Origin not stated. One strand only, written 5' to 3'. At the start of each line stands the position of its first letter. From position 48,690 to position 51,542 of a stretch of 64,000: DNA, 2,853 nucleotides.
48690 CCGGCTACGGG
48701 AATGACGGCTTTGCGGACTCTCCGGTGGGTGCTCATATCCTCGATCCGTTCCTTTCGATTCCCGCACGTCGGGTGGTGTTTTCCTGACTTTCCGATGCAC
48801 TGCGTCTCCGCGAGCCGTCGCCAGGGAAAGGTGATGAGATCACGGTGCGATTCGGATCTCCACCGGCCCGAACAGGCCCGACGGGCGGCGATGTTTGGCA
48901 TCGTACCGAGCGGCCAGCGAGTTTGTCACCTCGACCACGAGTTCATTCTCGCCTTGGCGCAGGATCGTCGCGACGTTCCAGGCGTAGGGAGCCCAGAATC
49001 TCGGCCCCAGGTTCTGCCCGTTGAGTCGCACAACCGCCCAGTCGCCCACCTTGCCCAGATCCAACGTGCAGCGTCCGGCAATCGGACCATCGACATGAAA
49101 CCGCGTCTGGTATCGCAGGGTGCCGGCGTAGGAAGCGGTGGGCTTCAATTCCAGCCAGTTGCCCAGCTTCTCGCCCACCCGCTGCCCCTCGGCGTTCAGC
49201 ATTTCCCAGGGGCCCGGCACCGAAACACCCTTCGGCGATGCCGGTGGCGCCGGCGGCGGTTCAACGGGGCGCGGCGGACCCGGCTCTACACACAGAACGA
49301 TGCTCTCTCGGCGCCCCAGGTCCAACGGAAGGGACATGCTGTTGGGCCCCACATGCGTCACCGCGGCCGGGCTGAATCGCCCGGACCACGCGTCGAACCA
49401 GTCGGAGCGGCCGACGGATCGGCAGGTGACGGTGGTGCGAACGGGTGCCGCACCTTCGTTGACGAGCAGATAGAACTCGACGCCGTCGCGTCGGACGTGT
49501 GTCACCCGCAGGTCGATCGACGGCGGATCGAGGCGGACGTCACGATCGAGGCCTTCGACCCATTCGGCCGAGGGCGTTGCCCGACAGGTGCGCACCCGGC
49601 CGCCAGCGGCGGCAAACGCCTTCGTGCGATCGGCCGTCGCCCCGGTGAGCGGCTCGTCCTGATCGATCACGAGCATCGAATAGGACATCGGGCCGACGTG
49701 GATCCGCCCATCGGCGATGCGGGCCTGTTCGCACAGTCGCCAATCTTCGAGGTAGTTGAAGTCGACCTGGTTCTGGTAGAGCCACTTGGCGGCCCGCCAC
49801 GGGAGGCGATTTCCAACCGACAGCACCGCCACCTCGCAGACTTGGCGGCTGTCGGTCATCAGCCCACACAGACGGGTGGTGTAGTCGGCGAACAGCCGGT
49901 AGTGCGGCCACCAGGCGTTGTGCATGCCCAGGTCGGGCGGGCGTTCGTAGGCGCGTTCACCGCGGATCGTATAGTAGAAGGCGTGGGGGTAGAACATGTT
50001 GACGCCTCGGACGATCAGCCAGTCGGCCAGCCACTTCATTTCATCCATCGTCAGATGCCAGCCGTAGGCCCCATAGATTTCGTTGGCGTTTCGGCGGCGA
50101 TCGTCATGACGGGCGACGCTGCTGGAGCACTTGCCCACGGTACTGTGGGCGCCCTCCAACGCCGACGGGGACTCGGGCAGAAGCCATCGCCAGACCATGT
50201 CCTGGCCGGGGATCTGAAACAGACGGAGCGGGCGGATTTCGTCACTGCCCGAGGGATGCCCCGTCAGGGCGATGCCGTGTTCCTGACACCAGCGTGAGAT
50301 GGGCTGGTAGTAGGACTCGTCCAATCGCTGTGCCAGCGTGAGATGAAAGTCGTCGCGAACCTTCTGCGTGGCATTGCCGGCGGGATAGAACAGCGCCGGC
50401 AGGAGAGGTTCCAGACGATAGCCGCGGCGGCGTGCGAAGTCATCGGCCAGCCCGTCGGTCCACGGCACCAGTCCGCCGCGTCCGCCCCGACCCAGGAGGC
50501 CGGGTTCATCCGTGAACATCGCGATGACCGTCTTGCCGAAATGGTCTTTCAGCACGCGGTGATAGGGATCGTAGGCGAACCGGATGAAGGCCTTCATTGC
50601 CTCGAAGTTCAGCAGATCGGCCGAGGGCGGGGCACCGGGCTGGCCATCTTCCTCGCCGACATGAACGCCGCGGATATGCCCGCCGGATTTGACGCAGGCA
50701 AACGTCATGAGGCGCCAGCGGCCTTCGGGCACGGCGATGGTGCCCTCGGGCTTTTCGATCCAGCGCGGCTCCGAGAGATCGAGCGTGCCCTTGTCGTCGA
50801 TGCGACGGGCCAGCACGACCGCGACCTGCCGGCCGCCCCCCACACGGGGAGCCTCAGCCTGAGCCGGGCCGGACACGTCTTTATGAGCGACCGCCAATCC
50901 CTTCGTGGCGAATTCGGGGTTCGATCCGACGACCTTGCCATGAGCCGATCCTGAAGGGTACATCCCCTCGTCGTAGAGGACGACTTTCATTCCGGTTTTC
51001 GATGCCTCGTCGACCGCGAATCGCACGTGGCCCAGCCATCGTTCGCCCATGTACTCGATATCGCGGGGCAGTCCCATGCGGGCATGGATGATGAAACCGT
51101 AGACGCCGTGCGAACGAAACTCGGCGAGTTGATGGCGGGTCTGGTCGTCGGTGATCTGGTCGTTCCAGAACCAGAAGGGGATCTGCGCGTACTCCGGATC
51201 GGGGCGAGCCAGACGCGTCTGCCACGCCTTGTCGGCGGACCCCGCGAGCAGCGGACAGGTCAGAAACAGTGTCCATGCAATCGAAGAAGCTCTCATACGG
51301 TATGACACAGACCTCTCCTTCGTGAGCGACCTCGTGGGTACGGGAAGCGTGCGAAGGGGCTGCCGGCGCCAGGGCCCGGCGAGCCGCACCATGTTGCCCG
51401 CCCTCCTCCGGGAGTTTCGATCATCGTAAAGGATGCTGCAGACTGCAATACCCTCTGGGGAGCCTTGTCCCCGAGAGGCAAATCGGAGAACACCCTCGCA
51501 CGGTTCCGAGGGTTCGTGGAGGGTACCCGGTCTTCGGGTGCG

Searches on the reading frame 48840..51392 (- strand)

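Call 5: search_protein_families(library=pfam, proteins=[window:48840-51392:-], max_evalue=0.01)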
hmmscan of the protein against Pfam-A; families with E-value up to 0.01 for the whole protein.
window:48840-51392:- (850 aa): 2 families
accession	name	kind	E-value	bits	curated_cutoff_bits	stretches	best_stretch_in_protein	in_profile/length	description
PF17132.9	Glyco_hydro_106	-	3e-24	86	29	1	220-601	236-623/743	alpha-L-rhamnosidase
PF22666.2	Glyco_hydro_2_N2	-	0.00038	21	27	1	759-835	50-130/167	Glycosyl hydrolase 2 galactose-binding domain-like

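Call 17: search_protein_families(library=ncbifam, proteins=[window:48840-51392:-], max_evalue=0.001)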
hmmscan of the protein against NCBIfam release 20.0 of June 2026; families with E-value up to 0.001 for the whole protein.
window:48840-51392:- (850 aa): 2 families
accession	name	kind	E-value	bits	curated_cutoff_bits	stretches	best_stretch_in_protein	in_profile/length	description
NF049897.1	AlphaRhamBT4145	equivalog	3.3e-23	81.6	1300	2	690-832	703-853/897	alpha-L-rhamnosidase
NF045579.1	rhamnoside_JR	domain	3.1e-12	46.7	50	1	754-829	37-115/123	glycosylhydrolase-like jelly roll fold domain-containing protein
